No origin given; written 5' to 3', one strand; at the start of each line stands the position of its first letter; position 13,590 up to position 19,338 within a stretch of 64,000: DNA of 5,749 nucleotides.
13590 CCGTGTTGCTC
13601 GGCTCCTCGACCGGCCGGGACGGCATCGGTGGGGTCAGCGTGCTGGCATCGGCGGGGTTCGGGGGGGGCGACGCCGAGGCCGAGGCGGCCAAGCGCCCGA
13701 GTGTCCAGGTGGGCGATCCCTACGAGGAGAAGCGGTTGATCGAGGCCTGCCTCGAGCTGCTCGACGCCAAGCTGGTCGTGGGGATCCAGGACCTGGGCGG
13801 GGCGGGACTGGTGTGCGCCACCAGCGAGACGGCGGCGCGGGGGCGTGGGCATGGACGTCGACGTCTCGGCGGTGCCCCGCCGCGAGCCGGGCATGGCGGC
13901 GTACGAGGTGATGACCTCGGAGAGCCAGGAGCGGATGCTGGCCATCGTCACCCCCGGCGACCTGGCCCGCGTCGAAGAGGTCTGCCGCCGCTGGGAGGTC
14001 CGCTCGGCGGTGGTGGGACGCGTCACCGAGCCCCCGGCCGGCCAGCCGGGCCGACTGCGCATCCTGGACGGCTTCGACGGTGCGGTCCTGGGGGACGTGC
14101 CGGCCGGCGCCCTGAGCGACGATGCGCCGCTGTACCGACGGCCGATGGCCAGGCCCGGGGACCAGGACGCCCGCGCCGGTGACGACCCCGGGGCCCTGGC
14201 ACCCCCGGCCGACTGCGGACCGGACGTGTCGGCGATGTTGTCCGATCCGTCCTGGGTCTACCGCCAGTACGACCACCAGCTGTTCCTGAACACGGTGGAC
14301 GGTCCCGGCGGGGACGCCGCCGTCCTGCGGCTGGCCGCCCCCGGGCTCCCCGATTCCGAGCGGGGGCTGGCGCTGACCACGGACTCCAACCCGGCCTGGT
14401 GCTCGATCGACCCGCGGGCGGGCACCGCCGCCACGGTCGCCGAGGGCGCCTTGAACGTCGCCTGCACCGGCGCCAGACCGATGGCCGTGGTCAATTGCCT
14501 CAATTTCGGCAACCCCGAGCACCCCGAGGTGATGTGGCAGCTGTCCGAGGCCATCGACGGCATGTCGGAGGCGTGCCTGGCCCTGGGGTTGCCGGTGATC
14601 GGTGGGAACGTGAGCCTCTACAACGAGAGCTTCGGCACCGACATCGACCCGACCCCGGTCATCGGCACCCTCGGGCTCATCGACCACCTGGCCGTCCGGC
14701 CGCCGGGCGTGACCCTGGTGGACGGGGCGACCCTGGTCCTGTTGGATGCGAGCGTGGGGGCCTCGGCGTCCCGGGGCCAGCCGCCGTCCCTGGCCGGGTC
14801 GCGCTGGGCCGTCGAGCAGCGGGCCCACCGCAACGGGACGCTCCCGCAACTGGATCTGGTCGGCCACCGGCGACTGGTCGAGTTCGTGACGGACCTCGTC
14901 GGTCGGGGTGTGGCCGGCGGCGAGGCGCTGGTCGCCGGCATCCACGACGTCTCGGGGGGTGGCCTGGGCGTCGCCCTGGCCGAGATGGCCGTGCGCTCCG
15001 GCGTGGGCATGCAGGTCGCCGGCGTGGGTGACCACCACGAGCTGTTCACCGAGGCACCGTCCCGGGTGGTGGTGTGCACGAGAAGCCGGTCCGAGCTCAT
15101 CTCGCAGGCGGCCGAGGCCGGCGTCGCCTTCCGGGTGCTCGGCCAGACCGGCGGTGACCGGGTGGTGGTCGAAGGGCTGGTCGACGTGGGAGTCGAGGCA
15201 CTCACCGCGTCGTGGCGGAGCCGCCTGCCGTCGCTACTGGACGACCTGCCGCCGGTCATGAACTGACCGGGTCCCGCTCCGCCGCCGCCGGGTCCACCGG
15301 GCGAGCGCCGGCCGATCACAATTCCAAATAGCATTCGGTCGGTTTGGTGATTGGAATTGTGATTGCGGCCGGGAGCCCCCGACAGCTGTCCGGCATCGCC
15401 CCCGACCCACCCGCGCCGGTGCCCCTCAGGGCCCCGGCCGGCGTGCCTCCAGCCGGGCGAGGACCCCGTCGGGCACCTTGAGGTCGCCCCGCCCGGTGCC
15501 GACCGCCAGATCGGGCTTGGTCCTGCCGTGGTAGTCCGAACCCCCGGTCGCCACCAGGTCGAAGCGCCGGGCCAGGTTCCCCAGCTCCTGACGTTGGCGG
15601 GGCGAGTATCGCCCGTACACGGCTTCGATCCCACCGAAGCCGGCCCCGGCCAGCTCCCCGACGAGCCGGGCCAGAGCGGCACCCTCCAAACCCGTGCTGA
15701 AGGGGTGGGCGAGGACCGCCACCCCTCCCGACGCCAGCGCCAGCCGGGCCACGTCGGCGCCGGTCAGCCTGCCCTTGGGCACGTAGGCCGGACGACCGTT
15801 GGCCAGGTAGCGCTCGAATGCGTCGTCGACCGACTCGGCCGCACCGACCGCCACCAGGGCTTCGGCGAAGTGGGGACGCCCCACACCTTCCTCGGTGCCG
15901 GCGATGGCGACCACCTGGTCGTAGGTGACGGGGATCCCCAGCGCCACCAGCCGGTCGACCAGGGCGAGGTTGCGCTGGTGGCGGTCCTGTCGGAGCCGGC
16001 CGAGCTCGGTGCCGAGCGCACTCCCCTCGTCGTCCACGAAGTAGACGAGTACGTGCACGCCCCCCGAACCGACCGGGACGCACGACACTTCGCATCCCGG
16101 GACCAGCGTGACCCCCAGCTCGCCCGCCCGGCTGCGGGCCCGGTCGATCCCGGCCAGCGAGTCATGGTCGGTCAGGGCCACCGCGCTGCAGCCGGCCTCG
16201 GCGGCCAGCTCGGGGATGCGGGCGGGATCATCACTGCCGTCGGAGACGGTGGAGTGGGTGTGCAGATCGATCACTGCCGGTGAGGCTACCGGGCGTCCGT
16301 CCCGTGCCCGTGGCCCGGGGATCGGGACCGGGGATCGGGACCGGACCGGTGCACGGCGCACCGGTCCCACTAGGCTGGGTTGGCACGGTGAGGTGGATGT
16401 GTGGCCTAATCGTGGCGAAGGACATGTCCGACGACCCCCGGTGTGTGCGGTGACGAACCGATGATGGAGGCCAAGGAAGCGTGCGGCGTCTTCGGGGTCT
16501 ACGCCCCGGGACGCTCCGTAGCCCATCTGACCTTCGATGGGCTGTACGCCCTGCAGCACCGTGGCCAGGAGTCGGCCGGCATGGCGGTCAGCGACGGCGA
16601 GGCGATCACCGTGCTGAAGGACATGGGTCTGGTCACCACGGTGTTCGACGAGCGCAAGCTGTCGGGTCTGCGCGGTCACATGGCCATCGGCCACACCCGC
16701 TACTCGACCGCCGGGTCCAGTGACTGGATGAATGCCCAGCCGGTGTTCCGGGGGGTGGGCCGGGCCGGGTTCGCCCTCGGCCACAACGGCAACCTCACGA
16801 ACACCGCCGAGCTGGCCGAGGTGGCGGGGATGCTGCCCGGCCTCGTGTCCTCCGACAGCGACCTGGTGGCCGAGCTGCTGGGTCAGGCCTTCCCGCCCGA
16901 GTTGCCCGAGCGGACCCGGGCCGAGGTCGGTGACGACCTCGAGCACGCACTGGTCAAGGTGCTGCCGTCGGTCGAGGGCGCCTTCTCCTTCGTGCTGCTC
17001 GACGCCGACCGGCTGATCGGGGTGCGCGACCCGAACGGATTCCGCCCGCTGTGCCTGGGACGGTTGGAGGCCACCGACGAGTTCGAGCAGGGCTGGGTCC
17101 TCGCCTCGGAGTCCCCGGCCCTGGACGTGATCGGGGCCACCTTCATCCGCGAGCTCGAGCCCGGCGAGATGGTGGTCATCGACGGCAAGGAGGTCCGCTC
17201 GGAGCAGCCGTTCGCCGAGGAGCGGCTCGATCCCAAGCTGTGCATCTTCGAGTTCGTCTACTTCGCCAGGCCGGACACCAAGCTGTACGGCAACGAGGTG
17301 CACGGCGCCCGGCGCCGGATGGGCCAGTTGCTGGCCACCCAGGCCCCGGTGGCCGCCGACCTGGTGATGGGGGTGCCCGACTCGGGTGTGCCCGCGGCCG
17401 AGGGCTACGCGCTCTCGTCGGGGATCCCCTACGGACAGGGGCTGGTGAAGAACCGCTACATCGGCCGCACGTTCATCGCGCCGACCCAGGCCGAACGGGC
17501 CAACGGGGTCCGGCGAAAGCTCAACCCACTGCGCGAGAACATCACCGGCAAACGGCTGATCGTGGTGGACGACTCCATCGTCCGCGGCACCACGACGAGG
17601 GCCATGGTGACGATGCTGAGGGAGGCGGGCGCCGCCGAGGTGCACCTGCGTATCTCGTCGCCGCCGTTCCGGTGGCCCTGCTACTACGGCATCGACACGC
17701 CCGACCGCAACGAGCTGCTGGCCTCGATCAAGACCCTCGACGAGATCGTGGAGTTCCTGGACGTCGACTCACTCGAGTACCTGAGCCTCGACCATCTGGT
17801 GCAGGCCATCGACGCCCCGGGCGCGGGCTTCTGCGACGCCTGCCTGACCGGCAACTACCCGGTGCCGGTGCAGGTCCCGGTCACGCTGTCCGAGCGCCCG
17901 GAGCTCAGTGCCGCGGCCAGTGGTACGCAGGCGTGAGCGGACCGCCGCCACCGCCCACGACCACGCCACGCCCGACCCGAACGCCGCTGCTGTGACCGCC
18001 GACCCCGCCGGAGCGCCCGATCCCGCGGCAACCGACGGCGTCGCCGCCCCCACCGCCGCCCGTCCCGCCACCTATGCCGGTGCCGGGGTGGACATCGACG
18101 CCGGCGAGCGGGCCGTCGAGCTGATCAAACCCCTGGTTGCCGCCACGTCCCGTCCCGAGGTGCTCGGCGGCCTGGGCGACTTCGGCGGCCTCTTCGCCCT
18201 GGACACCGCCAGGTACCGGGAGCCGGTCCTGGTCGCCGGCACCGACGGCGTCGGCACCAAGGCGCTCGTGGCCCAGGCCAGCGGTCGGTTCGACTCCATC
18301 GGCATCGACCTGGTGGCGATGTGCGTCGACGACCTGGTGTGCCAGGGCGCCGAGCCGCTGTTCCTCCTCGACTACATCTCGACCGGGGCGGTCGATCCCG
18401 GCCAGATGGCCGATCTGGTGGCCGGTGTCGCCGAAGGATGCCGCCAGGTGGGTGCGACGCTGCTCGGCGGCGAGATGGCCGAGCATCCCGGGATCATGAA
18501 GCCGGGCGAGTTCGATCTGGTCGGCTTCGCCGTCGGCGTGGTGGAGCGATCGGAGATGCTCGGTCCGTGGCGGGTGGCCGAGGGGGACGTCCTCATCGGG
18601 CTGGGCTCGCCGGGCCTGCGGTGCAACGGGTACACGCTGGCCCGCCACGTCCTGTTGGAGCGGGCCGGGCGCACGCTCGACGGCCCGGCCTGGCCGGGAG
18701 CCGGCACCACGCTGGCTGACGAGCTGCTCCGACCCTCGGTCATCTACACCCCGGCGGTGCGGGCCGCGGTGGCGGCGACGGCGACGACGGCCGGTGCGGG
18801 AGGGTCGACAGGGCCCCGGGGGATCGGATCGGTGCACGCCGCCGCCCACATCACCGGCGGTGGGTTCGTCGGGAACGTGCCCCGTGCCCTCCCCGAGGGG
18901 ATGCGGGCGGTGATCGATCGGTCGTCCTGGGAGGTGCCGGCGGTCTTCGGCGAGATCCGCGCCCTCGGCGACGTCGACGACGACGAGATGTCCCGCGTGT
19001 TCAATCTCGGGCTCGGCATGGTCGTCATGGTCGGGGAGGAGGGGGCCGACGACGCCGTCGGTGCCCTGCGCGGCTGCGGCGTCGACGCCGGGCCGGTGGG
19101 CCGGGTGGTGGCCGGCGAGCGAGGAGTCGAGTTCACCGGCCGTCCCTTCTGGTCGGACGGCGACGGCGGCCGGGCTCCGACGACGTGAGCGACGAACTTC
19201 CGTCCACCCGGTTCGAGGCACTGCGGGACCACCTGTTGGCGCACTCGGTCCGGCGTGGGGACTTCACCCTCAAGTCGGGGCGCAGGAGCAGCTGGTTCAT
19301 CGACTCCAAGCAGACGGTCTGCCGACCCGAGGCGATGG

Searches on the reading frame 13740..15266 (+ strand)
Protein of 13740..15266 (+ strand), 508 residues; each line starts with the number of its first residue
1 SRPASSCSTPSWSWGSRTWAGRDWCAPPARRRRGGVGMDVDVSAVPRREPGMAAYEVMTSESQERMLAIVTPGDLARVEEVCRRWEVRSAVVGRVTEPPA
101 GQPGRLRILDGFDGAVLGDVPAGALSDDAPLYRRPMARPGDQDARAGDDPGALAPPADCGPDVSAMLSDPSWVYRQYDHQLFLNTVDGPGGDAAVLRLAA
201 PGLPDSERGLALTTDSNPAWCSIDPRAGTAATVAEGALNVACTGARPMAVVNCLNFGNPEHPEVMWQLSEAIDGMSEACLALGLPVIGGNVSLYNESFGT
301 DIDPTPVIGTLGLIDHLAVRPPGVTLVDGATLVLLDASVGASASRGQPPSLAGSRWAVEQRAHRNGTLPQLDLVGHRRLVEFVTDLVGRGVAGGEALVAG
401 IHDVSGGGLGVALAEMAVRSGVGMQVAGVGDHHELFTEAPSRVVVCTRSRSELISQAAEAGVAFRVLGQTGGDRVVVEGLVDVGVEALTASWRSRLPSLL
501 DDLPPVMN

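Call 15: search_protein_families(library=pfam, proteins=[window:13740-15266:+], max_evalue=0.001)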
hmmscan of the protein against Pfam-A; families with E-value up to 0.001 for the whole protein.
window:13740-15266:+ (508 aa): 2 families
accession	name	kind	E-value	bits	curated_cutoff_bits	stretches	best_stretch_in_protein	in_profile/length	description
PF02769.27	AIRS_C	-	2e-22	80.5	23.1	2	33-99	82-149/156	AIR synthase related protein, C-terminal domain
PF00586.29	AIRS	-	2.3e-22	80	24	1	190-314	1-112/112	AIR synthase related protein, N-terminal domain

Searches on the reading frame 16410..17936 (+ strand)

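Call 15: search_protein_families(library=pfam, proteins=[window:16410-17936:+], max_evalue=0.001)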
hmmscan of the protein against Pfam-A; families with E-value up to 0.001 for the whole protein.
window:16410-17936:+ (508 aa): 5 families
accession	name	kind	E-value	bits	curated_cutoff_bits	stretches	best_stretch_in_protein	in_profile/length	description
PF13522.11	GATase_6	-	5.1e-10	39.9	27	1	88-219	9-121/130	Glutamine amidotransferase domain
PF00156.33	Pribosyltran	-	2.8e-08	33.7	26.3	1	300-413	15-120/158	Phosphoribosyl transferase domain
PF13537.11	GATase_7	-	1.8e-07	31.7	25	1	107-238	11-121/123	Glutamine amidotransferase domain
PF13230.11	GATase_4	-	3.9e-06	26.4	23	1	86-205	68-185/272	Glutamine amidotransferases class-II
PF00310.26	GATase_2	-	1.1e-05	24.8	19.9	0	84-128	198-234/420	Glutamine amidotransferases class-II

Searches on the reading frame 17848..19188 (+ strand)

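Call 15: search_protein_families(library=pfam, proteins=[window:17848-19188:+], max_evalue=0.001)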
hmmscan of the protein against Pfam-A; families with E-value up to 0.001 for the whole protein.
window:17848-19188:+ (446 aa): 2 families
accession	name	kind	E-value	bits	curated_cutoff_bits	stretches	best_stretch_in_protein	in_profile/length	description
PF00586.29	AIRS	-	7.7e-21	75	24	1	127-232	14-112/112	AIR synthase related protein, N-terminal domain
PF02769.27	AIRS_C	-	9e-21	75.1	23.1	1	327-426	59-151/156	AIR synthase related protein, C-terminal domain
